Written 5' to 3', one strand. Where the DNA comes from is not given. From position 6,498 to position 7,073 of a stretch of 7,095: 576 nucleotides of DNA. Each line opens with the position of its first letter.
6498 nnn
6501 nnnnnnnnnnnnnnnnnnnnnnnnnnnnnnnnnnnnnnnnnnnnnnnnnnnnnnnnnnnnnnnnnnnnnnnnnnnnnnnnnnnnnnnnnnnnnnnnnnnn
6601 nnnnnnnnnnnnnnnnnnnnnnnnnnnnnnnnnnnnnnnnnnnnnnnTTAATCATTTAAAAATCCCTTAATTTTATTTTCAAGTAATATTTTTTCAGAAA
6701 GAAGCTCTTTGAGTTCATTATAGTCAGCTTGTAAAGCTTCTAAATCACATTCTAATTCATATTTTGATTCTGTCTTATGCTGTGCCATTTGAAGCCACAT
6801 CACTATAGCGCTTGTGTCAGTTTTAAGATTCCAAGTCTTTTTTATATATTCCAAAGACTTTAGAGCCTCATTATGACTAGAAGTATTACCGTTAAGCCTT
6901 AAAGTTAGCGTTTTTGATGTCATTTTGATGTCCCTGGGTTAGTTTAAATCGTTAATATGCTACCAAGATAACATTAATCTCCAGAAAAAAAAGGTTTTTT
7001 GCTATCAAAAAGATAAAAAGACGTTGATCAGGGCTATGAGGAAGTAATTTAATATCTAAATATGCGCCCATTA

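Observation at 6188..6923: Translationally coupled two-gene cargo cassette in the ctxAB-equivalent slot: a candidate novel TA-like, exclusion or host-manipulation module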

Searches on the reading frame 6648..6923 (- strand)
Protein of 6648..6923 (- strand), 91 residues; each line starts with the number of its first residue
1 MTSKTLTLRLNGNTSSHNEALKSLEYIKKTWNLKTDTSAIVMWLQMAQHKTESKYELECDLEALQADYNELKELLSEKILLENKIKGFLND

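Call 4: search_protein_families(library=pfam, proteins=[window:6648-6923:-], max_evalue=1)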
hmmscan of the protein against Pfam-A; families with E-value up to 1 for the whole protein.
window:6648-6923:- (91 aa): 0 families

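Call 5: search_protein_families(library=phrogs, proteins=[window:6648-6923:-], max_evalue=1)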
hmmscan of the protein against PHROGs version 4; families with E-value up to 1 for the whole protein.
window:6648-6923:- (91 aa): 0 families

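Call 8: find_homologous_proteins(query=window:6648-6923:-, max_evalue=0.01)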
Query window:6648-6923:- (91 aa): 2 proteins with E <= 0.01 among 4 candidates.
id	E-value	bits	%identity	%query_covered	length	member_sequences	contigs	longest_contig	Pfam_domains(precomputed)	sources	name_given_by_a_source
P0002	1.1e-50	187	100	100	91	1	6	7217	-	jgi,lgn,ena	-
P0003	7.6e-41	155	86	100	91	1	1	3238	-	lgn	-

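Call 9: search_protein_families(library=ncbifam, proteins=[window:6648-6923:-], max_evalue=10)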
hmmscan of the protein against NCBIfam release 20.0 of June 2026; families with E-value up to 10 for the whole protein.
window:6648-6923:- (91 aa): 0 families

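Call 10: search_protein_families(library=padloc, proteins=[window:6648-6923:-], max_evalue=10)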
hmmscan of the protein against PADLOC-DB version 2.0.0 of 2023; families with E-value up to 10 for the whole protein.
window:6648-6923:- (91 aa): 1 family
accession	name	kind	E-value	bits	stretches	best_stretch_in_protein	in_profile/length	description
PDLC02482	BrxC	-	0.0042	12.8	1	14-70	932-988/1231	BrxC-PglY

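Call 12: find_encoding_contigs(protein=P0003, flank=10000, max_places=10)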
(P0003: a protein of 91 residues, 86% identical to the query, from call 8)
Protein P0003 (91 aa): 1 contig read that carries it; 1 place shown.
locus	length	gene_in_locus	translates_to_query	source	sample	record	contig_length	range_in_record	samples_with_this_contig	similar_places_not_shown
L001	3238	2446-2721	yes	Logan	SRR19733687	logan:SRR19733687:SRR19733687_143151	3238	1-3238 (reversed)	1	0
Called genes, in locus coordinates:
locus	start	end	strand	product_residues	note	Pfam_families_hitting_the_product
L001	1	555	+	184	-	?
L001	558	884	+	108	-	-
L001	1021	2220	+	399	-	PF05707:Zot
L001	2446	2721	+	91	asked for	-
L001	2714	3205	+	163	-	-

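Call 29: predict_structure(alignment_id=A1)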
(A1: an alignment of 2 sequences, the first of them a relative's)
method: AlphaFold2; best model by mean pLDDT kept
length: 91 residues; sequences in the alignment: 2
mean_pLDDT: 80.6   pTM: 0.46
mean pLDDT of the five models: 80.6, 69.1, 67.1, 64.8, 63.2
residues with pLDDT >= 90: 17; 70-90: 62; 50-70: 12; < 50: 0
segments of 3 or more residues with pLDDT < 50: none
pLDDT, mean of each block of 10 residues (from residue 1): 69 80 84 78 72 75 88 93 90 60
secondary structure, 60 per line:
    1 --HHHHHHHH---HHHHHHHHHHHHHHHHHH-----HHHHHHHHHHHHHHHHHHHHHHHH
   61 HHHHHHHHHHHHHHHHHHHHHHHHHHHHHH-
elements in order: H3-10 H14-31 H37-90

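Call 31: search_solved_structures(query=window:6651-6923:-, max_evalue=10, show_alignments=3)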
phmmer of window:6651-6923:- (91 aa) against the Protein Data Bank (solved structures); distinct sequences matched with E-value up to 10: 2.
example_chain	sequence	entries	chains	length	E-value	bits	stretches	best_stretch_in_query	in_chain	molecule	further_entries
5kec_D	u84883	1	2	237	0.85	13.3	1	5-83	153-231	Flagellar brake protein YcgR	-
5ked_D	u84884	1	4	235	1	13.1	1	5-83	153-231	Flagellar brake protein YcgR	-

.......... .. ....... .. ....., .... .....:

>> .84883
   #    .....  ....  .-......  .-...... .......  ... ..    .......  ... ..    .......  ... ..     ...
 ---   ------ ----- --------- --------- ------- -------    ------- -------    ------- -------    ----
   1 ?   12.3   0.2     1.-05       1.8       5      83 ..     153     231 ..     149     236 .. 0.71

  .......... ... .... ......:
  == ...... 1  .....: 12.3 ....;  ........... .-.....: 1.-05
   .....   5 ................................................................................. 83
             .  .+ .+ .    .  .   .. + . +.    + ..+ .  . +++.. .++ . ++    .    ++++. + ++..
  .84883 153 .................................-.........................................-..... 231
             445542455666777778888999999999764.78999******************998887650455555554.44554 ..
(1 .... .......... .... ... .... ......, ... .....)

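Call 34: fold_search(model_id=the predicted structure, library=pdb)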
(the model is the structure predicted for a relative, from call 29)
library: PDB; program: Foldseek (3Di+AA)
matches with E <= 10: 49; with E <= 0.001: 0
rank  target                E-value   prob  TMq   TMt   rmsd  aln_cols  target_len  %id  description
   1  3d3o_A                1.3e+00  0.35  0.36  0.22   3.5        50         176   10  Crystal structure of the effector domain of the putative transcriptional regulator IclR from Acinetobacter sp. ADP1 (released 2008-07-08)
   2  9ftl_a                1.9e+00  0.15  0.35  0.19  19.1       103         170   16  Asgard ESCRT-IIIB filament structure (released 2025-04-16)
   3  9f4c_MODEL_1_A        2.7e+00  0.14  0.31  0.21  12.1        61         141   15  Structure of the C-terminal domain of CKAP5/chTOG (released 2025-03-19)
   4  9bct_C                3.3e+00  0.08  0.24  0.08   8.5        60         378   18  Cryo-EM structure of Thermococcus kodakarensis FttA-dependent transcription pre-termination complex containing 44 nt R (released 2024-07-31)
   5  7mq8_LK               3.5e+00  0.06  0.25  0.21  15.4        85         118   16  Cryo-EM structure of the human SSU processome, state pre-A1 (released 2021-09-22)
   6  3l34_B                3.8e+00  0.08  0.24  0.18   9.8        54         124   11  The crystal structure of a two-component sensor domain (2nd form) from Pseudomonas aeruginosa PA01 (released 2010-01-12)
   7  9xou_D                4.0e+00  0.12  0.27  0.13   5.4        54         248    9  CryoEM structure of LacY with Trimbody (released 2026-02-11)
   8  4n5q_B                4.0e+00  0.10  0.28  0.12   4.5        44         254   11  Crystal structure of the N-terminal ankyrin repeat domain of TRPV3 (released 2014-01-29)
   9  3l34_E                4.3e+00  0.08  0.24  0.18   9.8        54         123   11  The crystal structure of a two-component sensor domain (2nd form) from Pseudomonas aeruginosa PA01 (released 2010-01-12)
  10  3d3o_B                4.6e+00  0.12  0.34  0.21   3.7        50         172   10  Crystal structure of the effector domain of the putative transcriptional regulator IclR from Acinetobacter sp. ADP1 (released 2008-07-08)
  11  3l34_G                4.9e+00  0.07  0.24  0.19   9.8        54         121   11  The crystal structure of a two-component sensor domain (2nd form) from Pseudomonas aeruginosa PA01 (released 2010-01-12)
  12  3l34_C                4.9e+00  0.07  0.24  0.19   9.8        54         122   11  The crystal structure of a two-component sensor domain (2nd form) from Pseudomonas aeruginosa PA01 (released 2010-01-12)
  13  3kkb_A                5.7e+00  0.06  0.24  0.18   9.8        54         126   11  The crystal structure of a two-component sensor domain from Pseudomonas aeruginosa PA01 (released 2009-11-17)
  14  9r2k                  6.1e+00  0.12  0.33  0.19   3.6        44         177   18  De novo designed N30 protein fold (released 2025-05-14)
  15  3l34_F                6.1e+00  0.06  0.24  0.19   9.7        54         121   11  The crystal structure of a two-component sensor domain (2nd form) from Pseudomonas aeruginosa PA01 (released 2010-01-12)
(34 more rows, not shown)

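Call 49: search_dna_similar(query=window:6651-6923:-, collection=phages, mode=protein, max_evalue=10, max_rows=15)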
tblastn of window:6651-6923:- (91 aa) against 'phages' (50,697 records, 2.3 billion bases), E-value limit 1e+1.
Records with a match: 1; places in all: 1; records where one place covers at least 80% of the query: 0.
Best place of each record, by identity: <60% 1.
By first word of the organism name: Moraxella 1.
By host as written in the record: Moraxella catarrhalis 1.
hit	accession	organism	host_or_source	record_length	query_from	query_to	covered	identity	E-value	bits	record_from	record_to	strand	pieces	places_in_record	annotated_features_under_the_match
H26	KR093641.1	Moraxella phage Mcat17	Moraxella catarrhalis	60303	5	60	62%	30.4%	5e-1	34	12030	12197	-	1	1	hypothetical protein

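Call 63: find_homologous_proteins(query=A1, max_evalue=10)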
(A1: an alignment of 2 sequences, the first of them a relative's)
Query A1 (2 sequences) (91 aa, profile of the alignment): 2 proteins with E <= 10 among 170 candidates.
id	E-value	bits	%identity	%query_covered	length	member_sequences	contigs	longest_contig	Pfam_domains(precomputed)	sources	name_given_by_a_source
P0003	1.1e-53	197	86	100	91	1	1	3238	-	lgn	-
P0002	1.4e-53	197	100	100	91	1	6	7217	-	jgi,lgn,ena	-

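Call 66: fold_search(model_id=the predicted structure, library=viral)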
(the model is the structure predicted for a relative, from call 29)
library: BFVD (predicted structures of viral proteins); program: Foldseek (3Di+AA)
matches with E <= 10: 123; with E <= 0.001: 0
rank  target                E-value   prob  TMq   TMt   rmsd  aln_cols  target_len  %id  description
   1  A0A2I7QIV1            4.9e-01  0.54  0.35  0.50   3.6        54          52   17  (no name in the UniProt tables at hand)
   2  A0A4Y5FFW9            9.1e-01  0.30  0.36  0.25   6.2        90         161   17  (no name in the UniProt tables at hand)
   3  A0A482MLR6            1.1e+00  0.18  0.32  0.36   9.4        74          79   20  Exonuclease [Burkholderia phage BcepSauron]
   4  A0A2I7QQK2            1.2e+00  0.38  0.37  0.31   3.2        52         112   15  (no name in the UniProt tables at hand)
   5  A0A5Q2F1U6            1.5e+00  0.15  0.30  0.29   5.0        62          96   19  Uncharacterized protein [Gordonia phage Sixama]
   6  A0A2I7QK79            2.1e+00  0.30  0.39  0.31   3.5        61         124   18  (no name in the UniProt tables at hand)
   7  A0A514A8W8            2.1e+00  0.20  0.38  0.49   4.3        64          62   16  (no name in the UniProt tables at hand)
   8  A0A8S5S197            2.2e+00  0.44  0.42  0.37   2.6        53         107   13  Uncharacterized protein [Podoviridae sp. ct8Lf7]
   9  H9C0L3                2.2e+00  0.09  0.29  0.31  15.1        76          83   18  (no name in the UniProt tables at hand)
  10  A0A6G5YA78            2.4e+00  0.30  0.39  0.37   3.9        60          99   17  (no name in the UniProt tables at hand)
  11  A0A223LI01            2.5e+00  0.20  0.37  0.24   3.7        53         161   13  Uncharacterized protein [Erwinia phage vB_EamM_RisingSun]
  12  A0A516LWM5            2.5e+00  0.12  0.26  0.18   7.7        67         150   15  (no name in the UniProt tables at hand)
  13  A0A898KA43            2.7e+00  0.35  0.44  0.41   2.4        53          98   11  Uncharacterized protein [Haloarcula virus Hardyhisp2]
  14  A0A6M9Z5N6            2.9e+00  0.23  0.40  0.47   3.6        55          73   14  (no name in the UniProt tables at hand)
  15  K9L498                3.1e+00  0.11  0.27  0.38   6.5        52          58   19  Uncharacterized protein [Pectobacterium phage phiTE]
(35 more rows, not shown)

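Call 79: search_dna_similar(query=window:6651-6923:-, collection=plasmids, mode=protein, max_evalue=1, max_rows=8)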
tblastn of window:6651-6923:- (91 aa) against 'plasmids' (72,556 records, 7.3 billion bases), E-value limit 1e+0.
No match.

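Call 81: find_related_loci(query=A1, collection=viral_contigs, flank=8000)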
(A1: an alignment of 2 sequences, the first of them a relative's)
Query A1 (91 aa) in viral_contigs; peptide patterns used: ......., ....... (x = any residue, [..] = any of these).
239 stretches matched a pattern, but none encodes a relative of the query by tblastn (E <= 1e-3).
